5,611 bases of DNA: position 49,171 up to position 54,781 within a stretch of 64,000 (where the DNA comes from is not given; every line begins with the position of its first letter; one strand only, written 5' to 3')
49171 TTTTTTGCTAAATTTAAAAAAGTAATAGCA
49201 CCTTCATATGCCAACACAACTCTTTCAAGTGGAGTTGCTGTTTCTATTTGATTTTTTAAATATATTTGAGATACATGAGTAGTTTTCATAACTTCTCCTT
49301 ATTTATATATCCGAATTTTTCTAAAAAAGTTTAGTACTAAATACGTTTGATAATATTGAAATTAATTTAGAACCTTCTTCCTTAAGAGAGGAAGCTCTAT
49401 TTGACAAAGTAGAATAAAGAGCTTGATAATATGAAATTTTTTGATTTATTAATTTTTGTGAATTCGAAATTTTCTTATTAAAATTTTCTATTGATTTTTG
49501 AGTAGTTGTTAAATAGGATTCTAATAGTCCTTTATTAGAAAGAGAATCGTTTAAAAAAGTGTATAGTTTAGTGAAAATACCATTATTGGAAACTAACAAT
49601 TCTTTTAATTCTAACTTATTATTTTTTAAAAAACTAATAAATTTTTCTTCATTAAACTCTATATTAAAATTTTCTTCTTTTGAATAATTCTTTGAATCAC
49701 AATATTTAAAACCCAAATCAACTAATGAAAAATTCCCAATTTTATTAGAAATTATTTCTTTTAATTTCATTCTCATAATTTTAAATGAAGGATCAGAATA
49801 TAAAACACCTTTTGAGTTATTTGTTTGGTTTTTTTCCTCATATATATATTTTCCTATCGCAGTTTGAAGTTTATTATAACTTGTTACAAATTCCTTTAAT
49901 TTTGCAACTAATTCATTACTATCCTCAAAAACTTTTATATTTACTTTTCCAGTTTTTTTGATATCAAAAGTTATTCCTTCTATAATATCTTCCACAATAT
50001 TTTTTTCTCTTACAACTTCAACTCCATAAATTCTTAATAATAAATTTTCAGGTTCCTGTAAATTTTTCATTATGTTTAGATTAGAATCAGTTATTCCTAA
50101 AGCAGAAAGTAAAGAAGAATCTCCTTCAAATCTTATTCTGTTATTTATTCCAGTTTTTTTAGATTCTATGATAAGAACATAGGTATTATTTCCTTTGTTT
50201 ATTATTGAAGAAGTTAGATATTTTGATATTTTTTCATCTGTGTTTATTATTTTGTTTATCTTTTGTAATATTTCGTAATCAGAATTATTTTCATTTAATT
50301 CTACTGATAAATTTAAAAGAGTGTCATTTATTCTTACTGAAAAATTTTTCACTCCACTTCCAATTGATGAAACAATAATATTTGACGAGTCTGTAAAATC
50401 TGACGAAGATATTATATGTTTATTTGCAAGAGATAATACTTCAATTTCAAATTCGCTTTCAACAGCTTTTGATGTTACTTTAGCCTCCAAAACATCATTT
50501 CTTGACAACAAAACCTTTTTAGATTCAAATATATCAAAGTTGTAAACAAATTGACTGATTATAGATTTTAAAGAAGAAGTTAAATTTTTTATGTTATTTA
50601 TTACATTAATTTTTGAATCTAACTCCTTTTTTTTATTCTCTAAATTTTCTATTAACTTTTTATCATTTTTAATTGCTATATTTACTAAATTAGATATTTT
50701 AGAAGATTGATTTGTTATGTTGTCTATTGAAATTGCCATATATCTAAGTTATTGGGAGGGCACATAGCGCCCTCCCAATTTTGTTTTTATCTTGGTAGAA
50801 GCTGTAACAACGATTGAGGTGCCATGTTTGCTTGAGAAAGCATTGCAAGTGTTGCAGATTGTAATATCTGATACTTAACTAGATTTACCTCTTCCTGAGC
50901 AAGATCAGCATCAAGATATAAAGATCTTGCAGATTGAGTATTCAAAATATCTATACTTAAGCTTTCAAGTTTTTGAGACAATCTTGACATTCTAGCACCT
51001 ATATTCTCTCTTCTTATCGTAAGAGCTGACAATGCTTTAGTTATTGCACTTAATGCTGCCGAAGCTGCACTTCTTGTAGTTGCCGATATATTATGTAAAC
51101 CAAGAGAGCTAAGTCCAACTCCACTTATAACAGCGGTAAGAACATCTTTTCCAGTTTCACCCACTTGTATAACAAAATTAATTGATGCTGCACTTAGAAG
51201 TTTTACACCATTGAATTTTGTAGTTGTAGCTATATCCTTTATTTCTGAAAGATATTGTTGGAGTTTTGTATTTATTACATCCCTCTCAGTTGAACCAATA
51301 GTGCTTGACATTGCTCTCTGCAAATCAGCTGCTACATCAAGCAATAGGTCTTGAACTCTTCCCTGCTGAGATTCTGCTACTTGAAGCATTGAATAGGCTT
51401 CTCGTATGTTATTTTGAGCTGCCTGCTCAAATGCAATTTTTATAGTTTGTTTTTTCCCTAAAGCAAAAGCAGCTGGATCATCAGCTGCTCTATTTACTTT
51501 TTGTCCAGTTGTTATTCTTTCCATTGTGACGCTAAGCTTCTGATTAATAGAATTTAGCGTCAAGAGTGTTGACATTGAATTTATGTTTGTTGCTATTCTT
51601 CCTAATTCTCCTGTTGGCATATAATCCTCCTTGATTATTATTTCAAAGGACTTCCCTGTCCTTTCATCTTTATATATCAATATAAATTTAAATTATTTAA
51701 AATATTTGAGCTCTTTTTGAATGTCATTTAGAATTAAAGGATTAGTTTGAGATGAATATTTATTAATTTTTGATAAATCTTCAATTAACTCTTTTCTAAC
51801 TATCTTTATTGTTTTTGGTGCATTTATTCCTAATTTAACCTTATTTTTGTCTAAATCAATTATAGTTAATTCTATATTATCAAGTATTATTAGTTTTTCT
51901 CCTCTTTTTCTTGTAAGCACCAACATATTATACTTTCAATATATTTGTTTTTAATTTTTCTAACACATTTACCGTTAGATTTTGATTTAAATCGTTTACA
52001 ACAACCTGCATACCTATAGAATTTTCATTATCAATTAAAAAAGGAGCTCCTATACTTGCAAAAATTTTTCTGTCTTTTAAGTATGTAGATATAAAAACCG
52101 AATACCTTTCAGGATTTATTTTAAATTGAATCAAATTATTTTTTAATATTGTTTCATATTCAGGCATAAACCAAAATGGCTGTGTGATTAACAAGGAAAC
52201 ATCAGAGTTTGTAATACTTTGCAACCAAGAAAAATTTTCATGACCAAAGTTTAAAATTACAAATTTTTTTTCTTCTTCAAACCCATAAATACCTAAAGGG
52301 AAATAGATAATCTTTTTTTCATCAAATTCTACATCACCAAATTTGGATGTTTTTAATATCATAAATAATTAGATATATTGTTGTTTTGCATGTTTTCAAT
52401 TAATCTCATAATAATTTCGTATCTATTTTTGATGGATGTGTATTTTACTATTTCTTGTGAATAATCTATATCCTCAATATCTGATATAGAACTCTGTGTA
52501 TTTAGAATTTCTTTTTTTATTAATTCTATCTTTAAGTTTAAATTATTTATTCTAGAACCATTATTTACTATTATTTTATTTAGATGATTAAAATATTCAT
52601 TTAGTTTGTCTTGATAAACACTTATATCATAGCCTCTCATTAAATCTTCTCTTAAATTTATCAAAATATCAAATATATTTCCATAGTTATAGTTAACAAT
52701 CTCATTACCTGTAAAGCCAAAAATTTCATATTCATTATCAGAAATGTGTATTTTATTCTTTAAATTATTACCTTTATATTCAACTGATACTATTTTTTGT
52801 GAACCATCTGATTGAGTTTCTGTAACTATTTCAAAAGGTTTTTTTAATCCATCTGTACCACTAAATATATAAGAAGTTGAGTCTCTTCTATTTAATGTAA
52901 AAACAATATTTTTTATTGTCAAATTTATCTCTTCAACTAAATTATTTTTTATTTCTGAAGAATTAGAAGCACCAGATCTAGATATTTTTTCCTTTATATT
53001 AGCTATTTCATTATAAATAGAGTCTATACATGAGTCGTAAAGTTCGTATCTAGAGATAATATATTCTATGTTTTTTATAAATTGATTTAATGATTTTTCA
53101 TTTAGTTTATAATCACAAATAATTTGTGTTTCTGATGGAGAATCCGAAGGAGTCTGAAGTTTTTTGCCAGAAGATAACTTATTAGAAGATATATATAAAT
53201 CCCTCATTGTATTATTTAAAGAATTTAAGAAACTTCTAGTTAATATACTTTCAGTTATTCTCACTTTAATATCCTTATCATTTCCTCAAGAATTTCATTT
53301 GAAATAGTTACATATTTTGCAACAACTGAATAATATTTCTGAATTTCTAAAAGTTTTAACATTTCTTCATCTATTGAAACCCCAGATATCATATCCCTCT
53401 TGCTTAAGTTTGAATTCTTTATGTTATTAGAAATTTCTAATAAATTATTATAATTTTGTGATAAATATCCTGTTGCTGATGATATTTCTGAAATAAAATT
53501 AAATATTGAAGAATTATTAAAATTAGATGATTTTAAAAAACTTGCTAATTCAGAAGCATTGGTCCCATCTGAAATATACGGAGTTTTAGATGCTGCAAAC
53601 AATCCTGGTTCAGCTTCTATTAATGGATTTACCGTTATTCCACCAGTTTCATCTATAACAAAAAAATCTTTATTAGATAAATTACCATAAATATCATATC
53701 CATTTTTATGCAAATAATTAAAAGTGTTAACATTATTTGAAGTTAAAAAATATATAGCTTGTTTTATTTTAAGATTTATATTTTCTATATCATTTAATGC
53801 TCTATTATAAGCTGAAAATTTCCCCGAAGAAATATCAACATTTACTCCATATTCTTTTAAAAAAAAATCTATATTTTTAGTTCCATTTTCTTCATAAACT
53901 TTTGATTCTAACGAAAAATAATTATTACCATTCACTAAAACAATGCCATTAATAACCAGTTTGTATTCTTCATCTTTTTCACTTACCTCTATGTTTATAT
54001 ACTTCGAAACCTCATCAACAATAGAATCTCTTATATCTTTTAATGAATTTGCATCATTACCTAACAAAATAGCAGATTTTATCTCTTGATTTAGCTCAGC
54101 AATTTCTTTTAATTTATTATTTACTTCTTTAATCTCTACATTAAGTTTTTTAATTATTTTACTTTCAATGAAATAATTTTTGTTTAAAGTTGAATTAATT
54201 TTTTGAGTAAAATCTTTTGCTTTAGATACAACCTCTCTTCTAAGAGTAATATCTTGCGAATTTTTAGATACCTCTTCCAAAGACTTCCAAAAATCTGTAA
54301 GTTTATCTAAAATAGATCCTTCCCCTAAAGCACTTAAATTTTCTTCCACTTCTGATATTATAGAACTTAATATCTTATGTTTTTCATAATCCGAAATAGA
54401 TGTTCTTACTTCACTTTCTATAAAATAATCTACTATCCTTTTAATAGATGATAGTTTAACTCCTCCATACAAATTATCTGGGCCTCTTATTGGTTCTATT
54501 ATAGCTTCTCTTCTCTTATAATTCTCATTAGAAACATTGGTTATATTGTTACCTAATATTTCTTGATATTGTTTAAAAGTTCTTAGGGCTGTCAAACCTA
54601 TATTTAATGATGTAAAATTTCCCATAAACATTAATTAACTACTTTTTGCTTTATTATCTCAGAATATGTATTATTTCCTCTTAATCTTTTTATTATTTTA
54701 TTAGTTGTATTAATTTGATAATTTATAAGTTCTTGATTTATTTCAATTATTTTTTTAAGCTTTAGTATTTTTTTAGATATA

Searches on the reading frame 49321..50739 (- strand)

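Call 35: search_protein_families(library=pfam, proteins=[window:49321-50739:-], max_evalue=0.001)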
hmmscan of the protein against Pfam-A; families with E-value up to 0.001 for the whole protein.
window:49321-50739:- (472 aa): 2 families
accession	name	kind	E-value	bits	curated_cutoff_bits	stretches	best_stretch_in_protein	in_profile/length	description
PF07195.17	FliD_C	-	3.6e-27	95.7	25.4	1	235-453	6-235/236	Flagellar hook-associated protein 2 C-terminus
PF02465.23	FliD_N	-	3.5e-10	40.8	24.8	1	15-108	5-97/97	Flagellar hook-associated protein 2 N-terminus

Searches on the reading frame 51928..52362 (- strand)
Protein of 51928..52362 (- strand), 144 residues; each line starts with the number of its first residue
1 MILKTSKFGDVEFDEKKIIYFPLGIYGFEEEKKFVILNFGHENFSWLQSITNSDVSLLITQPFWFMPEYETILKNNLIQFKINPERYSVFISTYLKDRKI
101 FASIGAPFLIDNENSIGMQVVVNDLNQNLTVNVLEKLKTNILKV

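Call 35: search_protein_families(library=pfam, proteins=[window:51928-52362:-], max_evalue=0.001)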
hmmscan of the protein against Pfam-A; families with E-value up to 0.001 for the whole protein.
window:51928-52362:- (144 aa): 1 family
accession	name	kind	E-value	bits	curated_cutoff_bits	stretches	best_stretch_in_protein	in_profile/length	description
PF02623.20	FliW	-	2.1e-21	76.4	25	1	19-128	1-117/122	FliW protein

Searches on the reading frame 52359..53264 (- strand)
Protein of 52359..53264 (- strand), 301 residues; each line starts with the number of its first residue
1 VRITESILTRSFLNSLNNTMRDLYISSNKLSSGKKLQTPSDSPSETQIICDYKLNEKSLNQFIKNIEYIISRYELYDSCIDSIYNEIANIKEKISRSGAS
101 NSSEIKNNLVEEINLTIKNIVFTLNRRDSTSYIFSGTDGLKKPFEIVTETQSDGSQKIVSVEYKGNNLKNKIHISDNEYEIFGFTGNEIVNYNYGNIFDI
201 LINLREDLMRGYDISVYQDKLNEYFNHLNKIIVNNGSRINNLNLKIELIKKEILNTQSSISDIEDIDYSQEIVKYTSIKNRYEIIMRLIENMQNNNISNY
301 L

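Call 35: search_protein_families(library=pfam, proteins=[window:52359-53264:-], max_evalue=0.001)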
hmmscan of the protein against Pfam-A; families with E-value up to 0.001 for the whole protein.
window:52359-53264:- (301 aa): 1 family
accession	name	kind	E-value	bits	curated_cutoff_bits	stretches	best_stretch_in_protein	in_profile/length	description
PF00669.25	Flagellin_N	-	2.3e-09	37.9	26.6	1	7-120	5-119/139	Bacterial flagellin N-terminal helical region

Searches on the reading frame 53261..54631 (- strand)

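Call 36: search_protein_families(library=pfam, proteins=[window:53261-54631:-], max_evalue=0.001)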
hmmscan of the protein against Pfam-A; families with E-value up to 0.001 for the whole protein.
window:53261-54631:- (456 aa): 2 families
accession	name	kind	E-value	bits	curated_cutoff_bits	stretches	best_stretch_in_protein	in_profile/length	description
PF22638.1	FlgK_D1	-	2.3e-37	129.3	28.6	1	93-324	2-233/233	Flagellar hook-associated protein FlgK helical domain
PF06429.18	Flg_bbr_C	-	7.7e-07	29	23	1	416-453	8-45/46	Flagellar basal body rod FlgEFG protein C-terminal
